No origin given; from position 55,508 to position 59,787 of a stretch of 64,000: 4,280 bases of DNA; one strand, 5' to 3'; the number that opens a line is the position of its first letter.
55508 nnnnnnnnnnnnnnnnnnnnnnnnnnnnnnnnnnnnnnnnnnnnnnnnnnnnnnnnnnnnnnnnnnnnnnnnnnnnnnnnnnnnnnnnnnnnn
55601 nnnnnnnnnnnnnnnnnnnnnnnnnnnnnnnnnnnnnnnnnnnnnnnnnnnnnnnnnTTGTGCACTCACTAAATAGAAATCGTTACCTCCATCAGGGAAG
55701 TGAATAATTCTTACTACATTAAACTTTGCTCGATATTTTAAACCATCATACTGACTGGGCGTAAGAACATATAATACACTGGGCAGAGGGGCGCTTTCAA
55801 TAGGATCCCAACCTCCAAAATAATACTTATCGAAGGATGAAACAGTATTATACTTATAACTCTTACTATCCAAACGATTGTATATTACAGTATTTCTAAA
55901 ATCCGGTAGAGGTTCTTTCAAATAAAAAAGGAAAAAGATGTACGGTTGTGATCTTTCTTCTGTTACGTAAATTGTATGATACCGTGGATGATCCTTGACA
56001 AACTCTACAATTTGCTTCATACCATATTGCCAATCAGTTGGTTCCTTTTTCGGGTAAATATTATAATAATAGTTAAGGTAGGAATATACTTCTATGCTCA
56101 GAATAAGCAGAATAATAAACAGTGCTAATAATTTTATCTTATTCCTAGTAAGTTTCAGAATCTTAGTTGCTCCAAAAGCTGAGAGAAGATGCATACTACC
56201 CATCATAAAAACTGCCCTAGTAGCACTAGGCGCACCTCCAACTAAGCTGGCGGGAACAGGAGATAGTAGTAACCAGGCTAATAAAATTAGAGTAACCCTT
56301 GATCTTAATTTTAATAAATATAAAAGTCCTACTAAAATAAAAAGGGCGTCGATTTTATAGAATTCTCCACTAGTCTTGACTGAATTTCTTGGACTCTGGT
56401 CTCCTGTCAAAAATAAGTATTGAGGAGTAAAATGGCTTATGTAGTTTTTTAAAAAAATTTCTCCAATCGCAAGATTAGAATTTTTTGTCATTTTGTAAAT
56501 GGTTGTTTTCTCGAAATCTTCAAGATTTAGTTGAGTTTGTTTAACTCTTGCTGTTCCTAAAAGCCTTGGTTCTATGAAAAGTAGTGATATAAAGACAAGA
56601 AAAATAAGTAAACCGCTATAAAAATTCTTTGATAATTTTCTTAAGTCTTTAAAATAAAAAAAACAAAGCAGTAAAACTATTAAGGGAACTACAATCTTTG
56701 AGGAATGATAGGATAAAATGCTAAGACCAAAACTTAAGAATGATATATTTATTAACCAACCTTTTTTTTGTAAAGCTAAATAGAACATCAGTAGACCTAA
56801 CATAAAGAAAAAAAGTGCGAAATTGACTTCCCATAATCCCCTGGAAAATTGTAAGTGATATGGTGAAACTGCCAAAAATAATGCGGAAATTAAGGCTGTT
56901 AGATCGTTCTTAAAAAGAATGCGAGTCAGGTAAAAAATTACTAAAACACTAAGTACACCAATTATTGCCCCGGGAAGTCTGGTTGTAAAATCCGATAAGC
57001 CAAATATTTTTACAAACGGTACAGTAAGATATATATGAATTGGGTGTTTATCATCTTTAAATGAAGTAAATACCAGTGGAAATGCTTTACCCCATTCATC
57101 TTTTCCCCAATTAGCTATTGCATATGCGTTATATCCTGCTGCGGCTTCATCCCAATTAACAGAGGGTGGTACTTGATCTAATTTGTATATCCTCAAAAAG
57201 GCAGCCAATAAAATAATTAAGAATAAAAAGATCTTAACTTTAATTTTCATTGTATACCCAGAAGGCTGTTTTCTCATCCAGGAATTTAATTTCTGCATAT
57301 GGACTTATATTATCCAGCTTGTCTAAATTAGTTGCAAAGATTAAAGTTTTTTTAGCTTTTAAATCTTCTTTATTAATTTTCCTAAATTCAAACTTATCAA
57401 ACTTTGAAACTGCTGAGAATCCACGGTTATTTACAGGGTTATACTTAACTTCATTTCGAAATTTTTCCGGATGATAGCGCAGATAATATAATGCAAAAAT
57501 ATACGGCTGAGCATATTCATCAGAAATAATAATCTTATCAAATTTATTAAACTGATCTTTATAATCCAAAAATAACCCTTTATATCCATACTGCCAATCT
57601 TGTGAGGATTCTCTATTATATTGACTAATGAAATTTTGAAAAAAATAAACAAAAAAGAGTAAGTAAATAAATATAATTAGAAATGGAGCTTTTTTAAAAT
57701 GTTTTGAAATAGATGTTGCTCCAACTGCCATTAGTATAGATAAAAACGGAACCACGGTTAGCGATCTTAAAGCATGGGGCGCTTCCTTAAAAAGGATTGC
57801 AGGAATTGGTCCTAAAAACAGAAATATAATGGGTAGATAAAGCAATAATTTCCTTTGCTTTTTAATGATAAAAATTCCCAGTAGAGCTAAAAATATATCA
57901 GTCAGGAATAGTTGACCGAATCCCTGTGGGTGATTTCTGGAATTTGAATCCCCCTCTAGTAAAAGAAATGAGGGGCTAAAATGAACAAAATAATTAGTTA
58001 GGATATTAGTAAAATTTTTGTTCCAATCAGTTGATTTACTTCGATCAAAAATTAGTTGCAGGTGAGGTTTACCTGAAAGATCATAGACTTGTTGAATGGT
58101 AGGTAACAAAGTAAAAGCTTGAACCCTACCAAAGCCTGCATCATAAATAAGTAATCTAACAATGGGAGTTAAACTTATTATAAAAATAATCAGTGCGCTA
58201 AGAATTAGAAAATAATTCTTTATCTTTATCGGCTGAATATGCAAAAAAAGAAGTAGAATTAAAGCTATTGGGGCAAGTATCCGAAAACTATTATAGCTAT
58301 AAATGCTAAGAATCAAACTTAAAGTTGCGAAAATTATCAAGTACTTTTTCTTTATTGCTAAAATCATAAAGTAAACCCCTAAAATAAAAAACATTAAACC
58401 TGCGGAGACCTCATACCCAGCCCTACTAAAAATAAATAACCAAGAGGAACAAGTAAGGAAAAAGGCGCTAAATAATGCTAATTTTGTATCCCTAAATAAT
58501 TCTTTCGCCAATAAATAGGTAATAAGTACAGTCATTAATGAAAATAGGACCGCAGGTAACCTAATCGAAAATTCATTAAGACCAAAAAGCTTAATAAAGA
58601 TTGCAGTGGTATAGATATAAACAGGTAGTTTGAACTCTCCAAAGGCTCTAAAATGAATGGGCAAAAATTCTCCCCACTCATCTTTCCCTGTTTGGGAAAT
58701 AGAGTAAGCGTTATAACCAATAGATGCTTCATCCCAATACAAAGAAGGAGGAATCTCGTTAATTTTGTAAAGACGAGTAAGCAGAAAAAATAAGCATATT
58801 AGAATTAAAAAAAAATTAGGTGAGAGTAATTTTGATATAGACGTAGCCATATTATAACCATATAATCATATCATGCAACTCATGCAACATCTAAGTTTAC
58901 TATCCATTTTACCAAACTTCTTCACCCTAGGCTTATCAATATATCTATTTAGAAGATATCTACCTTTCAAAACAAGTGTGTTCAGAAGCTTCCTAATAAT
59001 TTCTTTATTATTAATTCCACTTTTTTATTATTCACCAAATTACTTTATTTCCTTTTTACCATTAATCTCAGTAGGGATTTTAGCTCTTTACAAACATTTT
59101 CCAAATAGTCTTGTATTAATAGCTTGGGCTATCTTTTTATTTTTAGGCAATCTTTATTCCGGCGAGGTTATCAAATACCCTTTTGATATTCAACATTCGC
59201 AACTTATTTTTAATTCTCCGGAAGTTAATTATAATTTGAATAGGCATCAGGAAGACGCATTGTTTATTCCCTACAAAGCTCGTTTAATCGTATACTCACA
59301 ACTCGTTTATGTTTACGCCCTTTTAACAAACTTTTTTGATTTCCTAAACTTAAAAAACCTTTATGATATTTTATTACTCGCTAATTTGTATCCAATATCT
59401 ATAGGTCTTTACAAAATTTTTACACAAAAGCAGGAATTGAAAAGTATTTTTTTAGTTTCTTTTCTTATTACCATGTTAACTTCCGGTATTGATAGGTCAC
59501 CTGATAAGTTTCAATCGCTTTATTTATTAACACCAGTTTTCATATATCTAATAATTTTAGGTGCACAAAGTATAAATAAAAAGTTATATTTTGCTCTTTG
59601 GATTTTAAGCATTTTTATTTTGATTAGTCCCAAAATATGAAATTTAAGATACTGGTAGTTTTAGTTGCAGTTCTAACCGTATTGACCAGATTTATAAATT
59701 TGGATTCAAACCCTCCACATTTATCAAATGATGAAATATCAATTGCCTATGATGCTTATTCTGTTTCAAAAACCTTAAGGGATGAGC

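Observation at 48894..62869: Array of five GT39/ArnT-like GT-C paralogs with tandem duplicates, a PIG-V-like protein, a Wzx-like flippase, and eight or nine GtrB/DPM1-type GT2s in the window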

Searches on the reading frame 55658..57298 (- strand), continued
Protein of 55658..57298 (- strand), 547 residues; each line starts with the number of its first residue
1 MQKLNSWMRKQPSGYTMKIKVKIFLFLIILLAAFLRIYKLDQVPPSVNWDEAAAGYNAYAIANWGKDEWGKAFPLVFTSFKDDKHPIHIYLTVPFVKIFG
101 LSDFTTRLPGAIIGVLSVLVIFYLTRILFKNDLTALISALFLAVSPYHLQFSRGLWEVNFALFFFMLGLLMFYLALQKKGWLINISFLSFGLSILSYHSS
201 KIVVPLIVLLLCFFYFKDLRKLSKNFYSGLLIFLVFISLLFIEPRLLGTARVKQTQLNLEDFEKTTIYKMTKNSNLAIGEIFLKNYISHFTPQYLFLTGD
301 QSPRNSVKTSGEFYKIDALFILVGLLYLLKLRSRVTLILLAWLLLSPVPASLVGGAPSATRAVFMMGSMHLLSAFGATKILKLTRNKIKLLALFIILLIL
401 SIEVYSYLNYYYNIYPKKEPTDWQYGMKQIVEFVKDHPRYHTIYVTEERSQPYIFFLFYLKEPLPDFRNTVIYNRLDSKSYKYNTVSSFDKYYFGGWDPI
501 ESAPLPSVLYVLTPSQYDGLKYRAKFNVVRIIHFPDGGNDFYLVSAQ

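Call 24: search_solved_structures(query=A1, max_evalue=0.01, show_alignments=2)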
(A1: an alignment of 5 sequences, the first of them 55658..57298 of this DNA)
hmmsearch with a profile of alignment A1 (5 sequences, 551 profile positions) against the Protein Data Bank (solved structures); distinct sequences matched with E-value up to 0.01: 1.
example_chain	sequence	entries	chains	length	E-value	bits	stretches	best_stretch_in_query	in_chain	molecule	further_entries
5ezm_A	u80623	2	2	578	7.8e-05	24.6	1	68-227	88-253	4-amino-4-deoxy-L-arabinose transferase or related glycosyltransferases of PMT family | 4-amino-4-deoxy-L-arabinose (L-Ara4N) transferase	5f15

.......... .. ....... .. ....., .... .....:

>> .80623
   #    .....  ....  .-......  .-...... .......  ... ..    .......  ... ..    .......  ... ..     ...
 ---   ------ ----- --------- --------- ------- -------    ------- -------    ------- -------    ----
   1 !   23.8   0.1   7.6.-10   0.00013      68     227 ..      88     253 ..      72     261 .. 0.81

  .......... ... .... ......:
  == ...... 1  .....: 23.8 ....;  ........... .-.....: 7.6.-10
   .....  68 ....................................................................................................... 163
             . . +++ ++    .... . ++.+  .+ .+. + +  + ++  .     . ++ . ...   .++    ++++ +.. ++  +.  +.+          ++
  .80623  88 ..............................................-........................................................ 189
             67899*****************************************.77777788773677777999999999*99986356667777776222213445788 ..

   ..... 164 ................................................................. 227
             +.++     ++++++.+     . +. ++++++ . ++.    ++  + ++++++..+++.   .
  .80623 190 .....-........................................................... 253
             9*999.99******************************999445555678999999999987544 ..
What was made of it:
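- On ArnT (GT83): The profile hit to 5ezm is E 7.8e-5 over 160 residues only (call 24).
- Tried and rejected: It gave only a weak ArnT hit (call 24).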

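Call 29: find_related_loci(query=window:55658-57298:-, collection=genome_contigs, flank=10000)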
Query window:55658-57298:- (547 aa) in genome_contigs; peptide patterns used: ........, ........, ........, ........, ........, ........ (x = any residue, [..] = any of these).
97 stretches matched a pattern; 43 encode a relative of the query (tblastn E <= 1e-3); 40 distinct loci.
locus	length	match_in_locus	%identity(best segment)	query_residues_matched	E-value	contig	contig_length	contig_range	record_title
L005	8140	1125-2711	76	17-546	0e+0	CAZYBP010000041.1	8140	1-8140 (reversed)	MAG TPA_asm: uncultured Gammaproteobacteria bacterium isolate binchicken_co227_340 genome assembly, contig: NODE_17598_l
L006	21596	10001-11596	75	15-546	0e+0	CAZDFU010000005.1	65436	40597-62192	MAG TPA_asm: uncultured Gammaproteobacteria bacterium isolate binchicken_co251_985 genome assembly, contig: NODE_624_len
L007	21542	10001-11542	70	32-547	0e+0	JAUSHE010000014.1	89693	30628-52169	MAG: Candidatus Daviesbacteria bacterium isolate E14_metabat.bin.170_sub E14_k141_1409817, whole genome shotgun sequence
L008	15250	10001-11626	65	17-546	0e+0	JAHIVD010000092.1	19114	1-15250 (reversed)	MAG: Patescibacteria group bacterium isolate MM_PC_MetaG.mb.55 MM_PC_MetaG.mb.55_k141_1923367, whole genome shotgun sequ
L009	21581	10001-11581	65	32-546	0e+0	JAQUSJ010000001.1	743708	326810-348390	MAG: Candidatus Daviesbacteria bacterium isolate STD1_94 NODE_9_length_743708_cov_15.213565_Sandtown_D1, whole genome sh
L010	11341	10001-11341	69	20-466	0e+0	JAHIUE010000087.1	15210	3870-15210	MAG: Patescibacteria group bacterium isolate MM_PC_MetaG.mb.24 MM_PC_MetaG.mb.24_k141_1585301, whole genome shotgun sequ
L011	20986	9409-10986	57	20-547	0e+0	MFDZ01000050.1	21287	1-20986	MAG: Candidatus Daviesbacteria bacterium RIFCSPLOWO2_02_FULL_41_8 rifcsplowo2_02_scaffold_3565, whole genome shotgun seq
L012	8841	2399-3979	54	18-546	0e+0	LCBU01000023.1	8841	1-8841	MAG: Candidatus Woesebacteria bacterium GW2011_GWA1_41_7 UU74_C0023, whole genome shotgun sequence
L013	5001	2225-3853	55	8-547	0e+0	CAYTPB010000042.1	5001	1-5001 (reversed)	MAG TPA_asm: uncultured Gammaproteobacteria bacterium isolate SRP271791_co2_60 genome assembly, contig: NODE_5196_length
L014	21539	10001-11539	57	31-545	0e+0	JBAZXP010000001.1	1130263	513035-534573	MAG: Microgenomates group bacterium isolate SO_2017_GW1_59 NODE_11_length_1130263_cov_5.408407_OW334_2017, whole genome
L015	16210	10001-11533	53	35-546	8e-178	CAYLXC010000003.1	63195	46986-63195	MAG TPA_asm: uncultured Gammaproteobacteria bacterium isolate SRP178908_co2_35 genome assembly, contig: NODE_89_length_6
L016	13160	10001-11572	51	23-546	2e-174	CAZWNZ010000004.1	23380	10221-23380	MAG TPA_asm: uncultured Gammaproteobacteria bacterium isolate SRP192927_co3_839 genome assembly, contig: NODE_4426_lengt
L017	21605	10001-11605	52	16-545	3e-174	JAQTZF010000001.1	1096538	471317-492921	MAG: Candidatus Daviesbacteria bacterium isolate STC_54 NODE_2_length_1096538_cov_10.617223_Sandtown_C, whole genome sho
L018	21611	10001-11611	51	14-545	3e-172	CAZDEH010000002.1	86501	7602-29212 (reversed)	MAG TPA_asm: uncultured Gammaproteobacteria bacterium isolate SRP050083_co3_643 genome assembly, contig: NODE_98_length_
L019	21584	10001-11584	49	20-547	6e-172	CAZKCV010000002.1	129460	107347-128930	MAG TPA_asm: uncultured Gammaproteobacteria bacterium isolate binchicken_co251_142 genome assembly, contig: NODE_217_len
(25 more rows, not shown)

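Call 45: predict_structure(alignment_id=A2)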
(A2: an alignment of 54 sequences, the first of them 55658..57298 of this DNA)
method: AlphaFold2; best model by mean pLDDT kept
length: 547 residues; sequences in the alignment: 54
mean_pLDDT: 92.2   pTM: 0.92
mean pLDDT of the five models: 92.2, 90.7, 90.6, 90.5, 90.4
residues with pLDDT >= 90: 428; 70-90: 100; 50-70: 16; < 50: 3
segments of 3 or more residues with pLDDT < 50: none
pLDDT, mean of each block of 10 residues (from residue 1): 54 74 98 96 88 96 96 90 90 98 96 98 97 98 94 84 98 92 98 95 97 96 95 96 87 81 93 94 95 92 74 96 97 95 96 87 95 98 92 97 96 89 90 97 91 96 97 84 89 90 94 95 95 94 94
secondary structure, 60 per line:
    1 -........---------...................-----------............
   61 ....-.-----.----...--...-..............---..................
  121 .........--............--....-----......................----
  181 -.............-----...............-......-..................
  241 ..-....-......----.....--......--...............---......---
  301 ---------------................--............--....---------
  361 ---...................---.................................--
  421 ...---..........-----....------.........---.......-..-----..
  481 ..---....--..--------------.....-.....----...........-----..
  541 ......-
elements in order: H2-9 H19-37 H49-64 E77-79 E82-84 H86-99 H103-129 H132-143 H146-149 H155-176 H182-194 H200-214 H216-221 H223-242 H244-247 H249-254 H259-263 H266-271 H274-288 H292-297 H316-331 H334-345 H348-351 H364-382 H386-418 H427-436 E442-445 H452-460 H464-470 H479-482 E486-489 E508-512 H514-518 E526-533 E539-546
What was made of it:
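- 55655..57298 (-): PMT_B: PMT_2 GT-C, third member of the triad (true start probably Met17 at 57250). The AF2 model has pLDDT 92.2 (call 45).
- On GT-C fold glycosyltransferases (Pfam clan including PMT_2 PF13231): It lies between TM1 (19-37) and the loop helix 49-64 of the model (call 45). Model of B has pLDDT 92.2 (call 45).
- The motif lies just after TM1 (H19-37), at the start of the first external-loop helix (H49-64) (call 45).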

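Call 47: fold_search(model_id=the predicted structure, library=pdb)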
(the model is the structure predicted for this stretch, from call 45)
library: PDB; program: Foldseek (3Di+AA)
matches with E <= 10: 310; with E <= 0.001: 32
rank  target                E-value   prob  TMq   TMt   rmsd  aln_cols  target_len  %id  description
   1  7e9s_A                2.2e-09  1.00  0.48  0.32  12.1       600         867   16  Archaeal oligosaccharyltransferase AglB from Archaeoglobus fulgidus in complex with an inhibitory peptide and a dolich (released 2021-09-08)
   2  5gmy_A                2.6e-09  1.00  0.49  0.34  13.3       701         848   15  Crystal structure of the Archaeoglobus fulgidus oligosaccharyltransferase (O29867_ARCFU) tethered with an acceptor pep (released 2017-02-01)
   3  3wak                  2.9e-09  1.00  0.49  0.33  11.7       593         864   17  Crystal structure of the Archaeoglobus fulgidus oligosaccharyltransferase (O29867_ARCFU) in the apo form (released 2013-10-30)
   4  8b6l_I                1.4e-08  1.00  0.47  0.39  13.6       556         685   13  Subtomogram average of the human Sec61-TRAP-OSTA-translocon (released 2022-12-07)
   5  3waj                  2.1e-08  1.00  0.50  0.36  12.8       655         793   14  Crystal structure of the Archaeoglobus fulgidus oligosaccharyltransferase (O29867_ARCFU) complex with Zn and sulfate (released 2013-10-30)
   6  9n9j_I                1.7e-07  1.00  0.48  0.38  13.8       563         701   13  Structure of a GRP94 folding intermediate engaged with a CCDC134- and FKBP11-bound secretory translocon (released 2025-11-19)
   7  7oci_F                2.6e-07  1.00  0.51  0.45  10.7       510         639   12  Cryo-EM structure of yeast Ost6p containing oligosaccharyltransferase complex (released 2022-02-16)
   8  8pn9_A                3.6e-07  1.00  0.50  0.42  12.5       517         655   13  Structure of human oligosaccharyltransferase OST-A complex bound to NGI-1 (released 2024-05-08)
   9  6s7t_A                3.9e-07  1.00  0.50  0.40  12.4       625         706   12  Cryo-EM structure of human oligosaccharyltransferase complex OST-B (released 2019-12-18)
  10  5ezm                  3.9e-07  1.00  0.51  0.52  10.0       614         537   12  Crystal Structure of ArnT from Cupriavidus metallidurans in the apo state (released 2016-02-17)
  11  8agc_A                4.3e-07  1.00  0.51  0.41  11.6       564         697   10  Structure of yeast oligosaccharylransferase complex with lipid-linked oligosaccharide and non-acceptor peptide bound (released 2022-12-07)
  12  8age_A                5.1e-07  1.00  0.51  0.45  10.4       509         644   12  Structure of yeast oligosaccharylransferase complex with acceptor peptide bound (released 2022-12-07)
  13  6s7o_A                6.7e-07  1.00  0.49  0.42  12.8       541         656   12  Cryo-EM structure of human oligosaccharyltransferase complex OST-A (released 2019-12-18)
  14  5f15                  6.7e-07  1.00  0.56  0.56   8.4       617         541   14  Crystal Structure of ArnT from Cupriavidus metallidurans bound to Undecaprenyl phosphate (released 2016-02-17)
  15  3rce_A                1.0e-06  1.00  0.48  0.39  12.9       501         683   14  Bacterial oligosaccharyltransferase PglB (released 2011-06-15)
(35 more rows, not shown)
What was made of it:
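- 55655..57298 (-): Its top Foldseek PDB hits (E<=1e-3) are all GT-C enzymes, including AglB, STT3, ArnT (TM 0.56), PglB, ALG9/12, Pmt4 and DPY19; EmbB and AftA follow at E 1.6e-3 to 2e-2 (call 47).
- On GT-C fold glycosyltransferases (Pfam clan including PMT_2 PF13231): All 32 hits with E<=1e-3 are GT-C enzymes (call 47).
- On ArnT (GT83): TM 0.56 at 14% identity (call 47).
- Closest known: Mycobacterial/corynebacterial PIM-LM-LAM and arabinogalactan assembly. Same: EmbB, AftA and PimE appear among the fold hits (call 47).
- Closest known: Eukaryotic ER ALG. Same: ALG9 and ALG12 are among the fold hits (call 47).
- Pmt4 and Pmt1-Pmt2 structures are among the fold hits (call 47). ArnT, AglB and STT3 score better than PMTs in the fold search, with TM 0.56 against 0.31-0.44 (call 47). 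The fold hits are transferases (call 47).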

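Call 58: search_protein_families(library=ncbifam, proteins=[window:55658-57298:-], max_evalue=0.001)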
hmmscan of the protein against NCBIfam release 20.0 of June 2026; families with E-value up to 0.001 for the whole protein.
window:55658-57298:- (547 aa): 1 family
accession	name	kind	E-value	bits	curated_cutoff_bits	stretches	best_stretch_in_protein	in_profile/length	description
TIGR03663.1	TIGR03663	subfamily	5.2e-12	45.5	126.25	1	24-222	3-186/435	flippase activity-associated protein Agl23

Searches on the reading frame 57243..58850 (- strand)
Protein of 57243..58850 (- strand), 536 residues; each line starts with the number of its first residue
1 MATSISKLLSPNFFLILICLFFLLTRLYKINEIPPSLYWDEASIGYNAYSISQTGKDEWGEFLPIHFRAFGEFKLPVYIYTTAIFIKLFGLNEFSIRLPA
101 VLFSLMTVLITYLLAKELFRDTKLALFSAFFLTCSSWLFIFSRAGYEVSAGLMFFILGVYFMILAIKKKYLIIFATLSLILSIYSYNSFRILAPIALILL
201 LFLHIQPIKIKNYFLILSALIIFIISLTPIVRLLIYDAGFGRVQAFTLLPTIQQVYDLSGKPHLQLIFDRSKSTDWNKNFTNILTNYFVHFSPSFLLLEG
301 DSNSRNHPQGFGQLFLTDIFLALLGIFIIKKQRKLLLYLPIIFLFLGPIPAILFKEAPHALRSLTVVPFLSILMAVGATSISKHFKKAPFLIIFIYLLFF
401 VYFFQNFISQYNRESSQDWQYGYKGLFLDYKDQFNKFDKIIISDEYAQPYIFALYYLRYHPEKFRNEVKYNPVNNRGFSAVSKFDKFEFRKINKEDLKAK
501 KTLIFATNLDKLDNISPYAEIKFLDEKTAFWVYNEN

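Call 6: search_protein_families(library=pfam, proteins=[window:57243-58850:-], max_evalue=0.01)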
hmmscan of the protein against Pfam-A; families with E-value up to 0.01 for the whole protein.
window:57243-58850:- (536 aa): 2 families
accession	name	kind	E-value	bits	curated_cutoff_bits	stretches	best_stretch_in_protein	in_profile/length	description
PF13231.12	PMT_2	-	1.3e-12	48.7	26.1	1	76-227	4-155/160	Dolichyl-phosphate-mannose-protein mannosyltransferase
PF02366.24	PMT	-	0.00014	21.9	22.7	1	18-166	3-155/245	Dolichyl-phosphate-mannose-protein mannosyltransferase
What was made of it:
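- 57240..58850 (-): PMT_C: PMT_2 GT-C, second member of the conserved triad. PF13231 at 48.7 bits (call 6).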

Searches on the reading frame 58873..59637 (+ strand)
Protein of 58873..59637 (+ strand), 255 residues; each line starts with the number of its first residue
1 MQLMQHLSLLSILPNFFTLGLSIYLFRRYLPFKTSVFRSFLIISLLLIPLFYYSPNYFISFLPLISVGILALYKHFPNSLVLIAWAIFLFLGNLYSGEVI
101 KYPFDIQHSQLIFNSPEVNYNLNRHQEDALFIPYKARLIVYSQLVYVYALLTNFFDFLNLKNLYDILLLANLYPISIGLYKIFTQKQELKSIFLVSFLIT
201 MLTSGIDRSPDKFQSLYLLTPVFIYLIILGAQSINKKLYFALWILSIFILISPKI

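Call 6: search_protein_families(library=pfam, proteins=[window:58873-59637:+], max_evalue=0.01)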
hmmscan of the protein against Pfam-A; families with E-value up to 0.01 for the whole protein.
window:58873-59637:+ (255 aa): 0 families

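Call 31: search_protein_families(library=pfam, proteins=[window:58873-59637:+], max_evalue=5)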
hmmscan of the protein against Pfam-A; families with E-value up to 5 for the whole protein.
window:58873-59637:+ (255 aa): 0 families

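Call 58: search_protein_families(library=ncbifam, proteins=[window:58873-59637:+], max_evalue=0.001)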
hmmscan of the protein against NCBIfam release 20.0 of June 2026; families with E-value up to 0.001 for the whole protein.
window:58873-59637:+ (255 aa): 0 families
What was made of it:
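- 58873..59640 (+): 255-aa polytopic membrane protein of unknown function, co-inherited with PMT_D. No Pfam or NCBIfam hit (calls 6, 31, 58).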
